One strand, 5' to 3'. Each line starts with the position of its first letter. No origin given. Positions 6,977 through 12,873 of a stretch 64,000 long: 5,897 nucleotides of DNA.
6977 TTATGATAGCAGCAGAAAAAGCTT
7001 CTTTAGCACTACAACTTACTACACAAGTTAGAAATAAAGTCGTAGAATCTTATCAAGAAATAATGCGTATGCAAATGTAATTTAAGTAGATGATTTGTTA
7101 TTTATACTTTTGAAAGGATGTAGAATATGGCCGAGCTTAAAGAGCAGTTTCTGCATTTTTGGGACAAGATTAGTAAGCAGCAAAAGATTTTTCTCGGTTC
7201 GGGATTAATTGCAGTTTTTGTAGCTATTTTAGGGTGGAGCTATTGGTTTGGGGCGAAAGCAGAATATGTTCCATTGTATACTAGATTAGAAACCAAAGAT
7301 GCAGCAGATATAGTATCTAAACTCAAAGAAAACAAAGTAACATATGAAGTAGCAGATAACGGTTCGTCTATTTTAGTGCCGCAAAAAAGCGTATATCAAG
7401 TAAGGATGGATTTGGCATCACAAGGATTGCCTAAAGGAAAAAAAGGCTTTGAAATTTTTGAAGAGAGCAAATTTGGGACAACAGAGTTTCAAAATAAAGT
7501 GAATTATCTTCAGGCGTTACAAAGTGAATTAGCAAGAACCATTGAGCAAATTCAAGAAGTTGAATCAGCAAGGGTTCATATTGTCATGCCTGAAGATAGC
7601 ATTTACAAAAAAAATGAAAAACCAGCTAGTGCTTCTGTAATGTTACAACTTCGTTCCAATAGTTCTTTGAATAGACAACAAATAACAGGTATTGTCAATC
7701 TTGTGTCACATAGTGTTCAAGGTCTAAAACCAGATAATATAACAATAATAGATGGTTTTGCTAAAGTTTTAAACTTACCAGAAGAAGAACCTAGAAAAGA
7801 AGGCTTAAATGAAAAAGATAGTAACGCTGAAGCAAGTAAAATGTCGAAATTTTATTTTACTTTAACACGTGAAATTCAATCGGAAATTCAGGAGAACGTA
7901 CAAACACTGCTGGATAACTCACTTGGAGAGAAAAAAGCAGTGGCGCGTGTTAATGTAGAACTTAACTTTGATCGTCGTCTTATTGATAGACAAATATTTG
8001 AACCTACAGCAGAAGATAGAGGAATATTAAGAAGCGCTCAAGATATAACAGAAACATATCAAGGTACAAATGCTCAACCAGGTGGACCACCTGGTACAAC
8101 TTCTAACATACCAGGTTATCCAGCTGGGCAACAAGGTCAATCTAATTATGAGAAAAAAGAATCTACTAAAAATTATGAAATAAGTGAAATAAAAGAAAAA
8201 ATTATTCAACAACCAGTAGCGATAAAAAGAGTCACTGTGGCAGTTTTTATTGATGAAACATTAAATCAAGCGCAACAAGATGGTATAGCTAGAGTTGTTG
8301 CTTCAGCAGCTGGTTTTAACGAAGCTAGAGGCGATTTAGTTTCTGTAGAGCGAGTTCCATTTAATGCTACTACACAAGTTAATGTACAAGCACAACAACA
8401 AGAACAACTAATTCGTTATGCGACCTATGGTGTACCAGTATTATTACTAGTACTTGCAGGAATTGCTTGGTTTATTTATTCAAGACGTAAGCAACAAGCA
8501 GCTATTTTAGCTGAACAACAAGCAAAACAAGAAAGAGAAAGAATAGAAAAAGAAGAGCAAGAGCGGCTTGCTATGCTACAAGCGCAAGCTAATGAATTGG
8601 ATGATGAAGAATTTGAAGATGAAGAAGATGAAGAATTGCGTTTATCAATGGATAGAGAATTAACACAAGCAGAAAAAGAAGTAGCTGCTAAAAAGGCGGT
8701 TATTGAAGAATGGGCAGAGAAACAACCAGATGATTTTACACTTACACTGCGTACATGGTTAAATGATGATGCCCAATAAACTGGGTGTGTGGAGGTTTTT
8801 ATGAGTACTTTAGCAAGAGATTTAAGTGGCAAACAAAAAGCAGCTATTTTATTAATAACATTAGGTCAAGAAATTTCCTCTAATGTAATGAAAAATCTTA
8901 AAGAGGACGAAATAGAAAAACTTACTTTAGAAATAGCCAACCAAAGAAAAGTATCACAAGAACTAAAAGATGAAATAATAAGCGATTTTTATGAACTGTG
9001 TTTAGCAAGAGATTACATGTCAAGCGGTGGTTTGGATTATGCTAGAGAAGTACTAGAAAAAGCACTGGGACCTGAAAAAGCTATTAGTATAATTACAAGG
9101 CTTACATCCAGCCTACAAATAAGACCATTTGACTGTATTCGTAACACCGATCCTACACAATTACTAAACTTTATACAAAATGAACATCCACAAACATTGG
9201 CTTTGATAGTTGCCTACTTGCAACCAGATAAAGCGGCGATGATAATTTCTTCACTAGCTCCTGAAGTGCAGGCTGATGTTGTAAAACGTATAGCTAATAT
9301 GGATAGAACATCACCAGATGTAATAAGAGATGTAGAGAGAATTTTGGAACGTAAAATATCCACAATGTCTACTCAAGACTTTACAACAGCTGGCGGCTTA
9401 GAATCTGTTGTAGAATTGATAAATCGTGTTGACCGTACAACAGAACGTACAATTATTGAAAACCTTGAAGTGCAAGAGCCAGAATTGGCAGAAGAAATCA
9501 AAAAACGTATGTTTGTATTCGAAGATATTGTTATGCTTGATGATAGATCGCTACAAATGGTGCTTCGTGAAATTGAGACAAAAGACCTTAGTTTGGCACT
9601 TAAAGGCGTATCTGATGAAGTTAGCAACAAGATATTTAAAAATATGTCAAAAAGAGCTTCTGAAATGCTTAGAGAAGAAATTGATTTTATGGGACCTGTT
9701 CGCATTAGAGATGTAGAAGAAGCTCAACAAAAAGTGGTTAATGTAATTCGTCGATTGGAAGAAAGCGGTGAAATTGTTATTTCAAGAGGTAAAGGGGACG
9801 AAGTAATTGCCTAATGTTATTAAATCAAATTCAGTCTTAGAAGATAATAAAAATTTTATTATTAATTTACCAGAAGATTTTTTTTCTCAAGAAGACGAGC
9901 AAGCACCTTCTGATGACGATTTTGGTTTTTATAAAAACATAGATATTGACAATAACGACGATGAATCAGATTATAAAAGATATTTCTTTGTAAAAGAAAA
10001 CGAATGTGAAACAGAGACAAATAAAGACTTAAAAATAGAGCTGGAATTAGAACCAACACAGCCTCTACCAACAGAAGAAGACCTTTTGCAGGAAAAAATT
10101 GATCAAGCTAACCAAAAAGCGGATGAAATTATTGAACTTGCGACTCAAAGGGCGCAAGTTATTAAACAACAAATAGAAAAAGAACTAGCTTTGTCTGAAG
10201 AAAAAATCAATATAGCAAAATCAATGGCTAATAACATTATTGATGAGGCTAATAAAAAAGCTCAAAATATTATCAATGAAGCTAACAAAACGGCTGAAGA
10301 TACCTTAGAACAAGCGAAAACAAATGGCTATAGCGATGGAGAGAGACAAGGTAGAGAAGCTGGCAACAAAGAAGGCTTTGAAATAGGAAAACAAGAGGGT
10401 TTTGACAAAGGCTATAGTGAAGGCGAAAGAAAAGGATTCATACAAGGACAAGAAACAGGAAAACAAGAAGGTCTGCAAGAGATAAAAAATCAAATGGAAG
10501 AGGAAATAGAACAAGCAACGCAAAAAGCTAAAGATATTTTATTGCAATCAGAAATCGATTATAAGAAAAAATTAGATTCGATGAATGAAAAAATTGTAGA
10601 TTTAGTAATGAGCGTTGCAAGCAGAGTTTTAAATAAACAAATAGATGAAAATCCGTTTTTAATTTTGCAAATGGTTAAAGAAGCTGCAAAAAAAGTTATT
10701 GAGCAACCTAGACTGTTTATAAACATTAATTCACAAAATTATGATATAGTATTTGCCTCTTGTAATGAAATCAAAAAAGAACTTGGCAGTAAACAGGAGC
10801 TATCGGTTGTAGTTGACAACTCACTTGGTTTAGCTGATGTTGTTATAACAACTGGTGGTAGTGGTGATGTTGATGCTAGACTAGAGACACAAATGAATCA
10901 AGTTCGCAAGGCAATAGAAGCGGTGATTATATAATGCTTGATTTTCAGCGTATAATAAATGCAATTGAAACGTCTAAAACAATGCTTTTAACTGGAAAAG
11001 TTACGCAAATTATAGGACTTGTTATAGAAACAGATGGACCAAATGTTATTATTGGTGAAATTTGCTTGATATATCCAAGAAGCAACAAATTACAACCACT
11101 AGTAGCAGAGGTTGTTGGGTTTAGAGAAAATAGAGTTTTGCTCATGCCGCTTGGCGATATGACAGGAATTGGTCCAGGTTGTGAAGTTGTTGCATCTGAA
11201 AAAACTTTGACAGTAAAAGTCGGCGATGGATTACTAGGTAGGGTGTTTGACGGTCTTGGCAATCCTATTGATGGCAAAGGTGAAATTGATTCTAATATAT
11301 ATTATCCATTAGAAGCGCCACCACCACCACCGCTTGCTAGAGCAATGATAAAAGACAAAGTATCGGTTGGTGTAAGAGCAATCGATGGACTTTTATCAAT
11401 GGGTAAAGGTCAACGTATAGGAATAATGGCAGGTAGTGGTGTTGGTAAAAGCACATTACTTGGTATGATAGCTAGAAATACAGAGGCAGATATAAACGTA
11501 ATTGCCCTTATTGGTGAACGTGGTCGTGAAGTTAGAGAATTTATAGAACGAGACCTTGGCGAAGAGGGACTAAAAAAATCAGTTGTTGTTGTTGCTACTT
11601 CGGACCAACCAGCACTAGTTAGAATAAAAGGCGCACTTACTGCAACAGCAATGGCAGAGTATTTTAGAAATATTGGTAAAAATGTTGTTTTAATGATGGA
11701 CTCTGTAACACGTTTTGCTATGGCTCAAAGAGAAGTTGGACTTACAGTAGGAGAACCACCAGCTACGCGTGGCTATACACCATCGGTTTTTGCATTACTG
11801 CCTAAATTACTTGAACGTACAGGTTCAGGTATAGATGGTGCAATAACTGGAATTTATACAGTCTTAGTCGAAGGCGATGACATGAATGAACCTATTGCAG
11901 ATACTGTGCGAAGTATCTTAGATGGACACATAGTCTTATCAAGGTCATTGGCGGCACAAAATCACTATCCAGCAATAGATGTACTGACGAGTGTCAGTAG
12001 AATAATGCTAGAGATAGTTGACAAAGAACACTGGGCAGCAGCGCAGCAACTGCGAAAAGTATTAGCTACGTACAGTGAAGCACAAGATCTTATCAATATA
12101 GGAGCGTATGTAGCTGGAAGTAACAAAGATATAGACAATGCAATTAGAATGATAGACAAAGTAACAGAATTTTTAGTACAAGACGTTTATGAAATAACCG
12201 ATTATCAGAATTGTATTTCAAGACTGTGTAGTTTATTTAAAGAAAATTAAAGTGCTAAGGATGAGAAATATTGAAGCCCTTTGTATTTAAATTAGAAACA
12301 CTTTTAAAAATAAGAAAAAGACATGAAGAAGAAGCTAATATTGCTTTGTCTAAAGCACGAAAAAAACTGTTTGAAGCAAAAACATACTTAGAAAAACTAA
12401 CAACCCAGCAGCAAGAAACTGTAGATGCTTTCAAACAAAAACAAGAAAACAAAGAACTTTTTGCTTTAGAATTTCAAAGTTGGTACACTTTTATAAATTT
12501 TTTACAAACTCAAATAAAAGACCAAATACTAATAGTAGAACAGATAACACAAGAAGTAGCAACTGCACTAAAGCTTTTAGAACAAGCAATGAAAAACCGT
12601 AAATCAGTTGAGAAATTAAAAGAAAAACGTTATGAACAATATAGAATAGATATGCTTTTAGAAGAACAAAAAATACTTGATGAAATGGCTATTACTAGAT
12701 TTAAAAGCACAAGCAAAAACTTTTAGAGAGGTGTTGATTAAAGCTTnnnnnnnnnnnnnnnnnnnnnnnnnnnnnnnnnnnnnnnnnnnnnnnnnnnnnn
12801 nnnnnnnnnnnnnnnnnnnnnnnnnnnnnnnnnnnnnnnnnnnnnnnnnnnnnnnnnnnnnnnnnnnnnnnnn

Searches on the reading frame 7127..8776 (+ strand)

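Call 51: search_protein_families(library=pfam, proteins=[window:7127-8776:+], max_evalue=0.001)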
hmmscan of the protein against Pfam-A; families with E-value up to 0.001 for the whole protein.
window:7127-8776:+ (550 aa): 2 families
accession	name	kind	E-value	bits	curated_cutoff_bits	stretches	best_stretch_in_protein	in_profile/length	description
PF01514.23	YscJ_FliF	-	2.2e-67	226.8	24.4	1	44-216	3-178/179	Secretory protein of YscJ/FliF family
PF08345.17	YscJ_FliF_C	-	2.1e-38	132.5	23.8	1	262-412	1-147/147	Flagellar M-ring protein C-terminal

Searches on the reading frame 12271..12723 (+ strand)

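Call 50: search_protein_families(library=pfam, proteins=[window:12271-12723:+], max_evalue=0.001)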
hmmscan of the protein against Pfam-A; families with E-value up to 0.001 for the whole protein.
window:12271-12723:+ (151 aa): 2 families
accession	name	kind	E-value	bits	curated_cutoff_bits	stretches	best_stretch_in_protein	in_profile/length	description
PF02050.21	FliJ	-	2.7e-13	50.6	28.4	1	20-144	1-123/123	Flagellar FliJ protein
PF16789.10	YscO-like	-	0.00081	19.9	27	0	6-135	4-142/161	YscO-like protein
